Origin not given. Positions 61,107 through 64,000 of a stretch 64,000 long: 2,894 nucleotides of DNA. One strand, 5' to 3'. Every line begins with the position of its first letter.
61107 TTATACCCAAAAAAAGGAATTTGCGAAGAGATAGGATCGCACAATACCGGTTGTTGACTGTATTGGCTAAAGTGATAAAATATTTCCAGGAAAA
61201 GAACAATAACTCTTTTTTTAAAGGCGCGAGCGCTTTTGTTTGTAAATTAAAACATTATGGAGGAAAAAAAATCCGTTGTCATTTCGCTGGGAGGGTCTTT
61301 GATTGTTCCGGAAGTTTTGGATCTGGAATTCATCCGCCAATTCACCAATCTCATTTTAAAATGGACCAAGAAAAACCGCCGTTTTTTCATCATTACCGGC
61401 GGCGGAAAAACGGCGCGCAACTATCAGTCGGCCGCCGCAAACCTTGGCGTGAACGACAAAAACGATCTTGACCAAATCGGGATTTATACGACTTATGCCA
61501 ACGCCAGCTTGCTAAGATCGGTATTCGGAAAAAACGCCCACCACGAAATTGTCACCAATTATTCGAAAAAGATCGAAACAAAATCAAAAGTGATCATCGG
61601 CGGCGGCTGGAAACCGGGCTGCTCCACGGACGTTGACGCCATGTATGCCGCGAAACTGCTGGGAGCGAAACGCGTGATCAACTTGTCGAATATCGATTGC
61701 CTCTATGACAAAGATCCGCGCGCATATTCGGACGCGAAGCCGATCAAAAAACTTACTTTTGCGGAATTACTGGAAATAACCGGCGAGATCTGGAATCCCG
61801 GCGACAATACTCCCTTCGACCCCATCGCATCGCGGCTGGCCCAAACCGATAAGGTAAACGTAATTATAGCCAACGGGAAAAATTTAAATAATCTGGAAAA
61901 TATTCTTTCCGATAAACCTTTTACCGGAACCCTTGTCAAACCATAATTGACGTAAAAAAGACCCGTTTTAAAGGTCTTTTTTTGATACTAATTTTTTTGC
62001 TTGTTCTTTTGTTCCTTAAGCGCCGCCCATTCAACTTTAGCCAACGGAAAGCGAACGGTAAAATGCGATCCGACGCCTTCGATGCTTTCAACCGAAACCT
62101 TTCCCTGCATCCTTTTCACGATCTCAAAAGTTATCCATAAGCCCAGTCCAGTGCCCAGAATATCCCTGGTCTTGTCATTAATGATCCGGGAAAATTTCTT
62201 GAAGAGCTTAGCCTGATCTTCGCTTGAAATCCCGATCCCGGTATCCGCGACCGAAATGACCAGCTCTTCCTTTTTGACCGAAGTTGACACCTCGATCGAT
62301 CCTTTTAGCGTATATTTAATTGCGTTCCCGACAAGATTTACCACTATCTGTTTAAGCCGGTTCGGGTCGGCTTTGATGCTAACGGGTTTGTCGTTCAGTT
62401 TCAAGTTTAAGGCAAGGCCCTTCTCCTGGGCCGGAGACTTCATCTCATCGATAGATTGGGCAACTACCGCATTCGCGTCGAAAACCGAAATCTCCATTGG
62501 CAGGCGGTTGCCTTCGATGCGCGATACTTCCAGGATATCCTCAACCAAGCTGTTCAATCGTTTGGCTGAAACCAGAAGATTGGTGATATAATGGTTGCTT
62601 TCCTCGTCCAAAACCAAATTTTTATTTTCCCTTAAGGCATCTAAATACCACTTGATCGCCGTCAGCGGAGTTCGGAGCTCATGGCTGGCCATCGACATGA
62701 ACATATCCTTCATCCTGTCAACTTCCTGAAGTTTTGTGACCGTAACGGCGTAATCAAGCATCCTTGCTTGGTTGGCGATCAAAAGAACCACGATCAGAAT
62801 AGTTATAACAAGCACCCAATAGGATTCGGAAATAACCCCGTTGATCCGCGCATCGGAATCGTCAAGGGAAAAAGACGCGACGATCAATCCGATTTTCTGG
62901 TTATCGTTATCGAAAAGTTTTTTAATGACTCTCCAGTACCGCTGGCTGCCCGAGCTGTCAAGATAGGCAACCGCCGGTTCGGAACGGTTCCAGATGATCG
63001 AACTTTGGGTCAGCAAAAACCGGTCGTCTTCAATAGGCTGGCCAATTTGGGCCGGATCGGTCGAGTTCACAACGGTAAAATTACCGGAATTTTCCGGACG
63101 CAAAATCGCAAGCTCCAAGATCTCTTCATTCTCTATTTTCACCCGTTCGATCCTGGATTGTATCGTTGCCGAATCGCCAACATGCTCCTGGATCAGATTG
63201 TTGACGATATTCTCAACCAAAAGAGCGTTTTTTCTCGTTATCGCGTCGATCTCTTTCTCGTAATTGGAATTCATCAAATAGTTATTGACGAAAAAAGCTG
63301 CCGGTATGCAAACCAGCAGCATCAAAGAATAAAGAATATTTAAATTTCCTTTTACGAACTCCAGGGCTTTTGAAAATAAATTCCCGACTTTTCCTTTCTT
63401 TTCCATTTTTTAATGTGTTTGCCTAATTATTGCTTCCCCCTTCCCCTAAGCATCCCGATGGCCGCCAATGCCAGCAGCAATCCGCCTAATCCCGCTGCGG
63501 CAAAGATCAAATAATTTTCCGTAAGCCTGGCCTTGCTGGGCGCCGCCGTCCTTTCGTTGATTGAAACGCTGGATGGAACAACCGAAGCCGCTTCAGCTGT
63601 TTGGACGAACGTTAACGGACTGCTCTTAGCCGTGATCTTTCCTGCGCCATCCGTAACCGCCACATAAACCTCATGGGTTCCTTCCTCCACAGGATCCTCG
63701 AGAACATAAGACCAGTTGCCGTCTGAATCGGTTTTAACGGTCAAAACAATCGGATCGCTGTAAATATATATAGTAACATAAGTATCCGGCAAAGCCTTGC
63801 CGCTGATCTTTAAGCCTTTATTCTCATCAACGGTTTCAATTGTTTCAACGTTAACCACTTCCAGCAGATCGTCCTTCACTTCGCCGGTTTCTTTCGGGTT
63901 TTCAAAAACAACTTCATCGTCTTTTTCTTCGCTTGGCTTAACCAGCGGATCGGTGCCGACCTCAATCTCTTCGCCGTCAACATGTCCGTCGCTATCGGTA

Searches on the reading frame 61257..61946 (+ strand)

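Call 11: search_protein_families(library=pfam, proteins=[window:61257-61946:+], max_evalue=0.001)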
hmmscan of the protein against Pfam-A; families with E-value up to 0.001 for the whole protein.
window:61257-61946:+ (229 aa): 1 family
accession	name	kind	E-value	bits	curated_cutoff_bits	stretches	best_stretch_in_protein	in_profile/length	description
PF00696.33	AA_kinase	-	1.2e-26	94.4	24.9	1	6-206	2-234/234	Amino acid kinase family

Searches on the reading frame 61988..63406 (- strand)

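Call 11: search_protein_families(library=pfam, proteins=[window:61988-63406:-], max_evalue=0.001)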
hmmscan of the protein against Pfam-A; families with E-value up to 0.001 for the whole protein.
window:61988-63406:- (472 aa): 2 families
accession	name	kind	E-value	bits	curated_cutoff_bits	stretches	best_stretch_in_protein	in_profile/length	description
PF02518.31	HATPase_c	-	7.3e-29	100.9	26.4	1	347-456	2-110/111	Histidine kinase-, DNA gyrase B-, and HSP90-like ATPase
PF00512.31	HisKA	-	6.7e-18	65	26.9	1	233-299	2-65/66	His Kinase A (phospho-acceptor) domain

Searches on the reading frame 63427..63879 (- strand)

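Call 11: search_protein_families(library=pfam, proteins=[window:63427-63879:-], max_evalue=0.001)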
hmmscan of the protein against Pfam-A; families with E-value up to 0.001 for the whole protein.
window:63427-63879:- (150 aa): 2 families
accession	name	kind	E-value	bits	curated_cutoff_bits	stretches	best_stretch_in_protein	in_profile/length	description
PF19077.6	Big_13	-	4.7e-10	40.3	27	1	23-91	29-98/102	Bacterial Ig-like domain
PF17936.7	Big_6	-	2.8e-05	24.7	27.6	1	19-82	11-73/83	Bacterial Ig domain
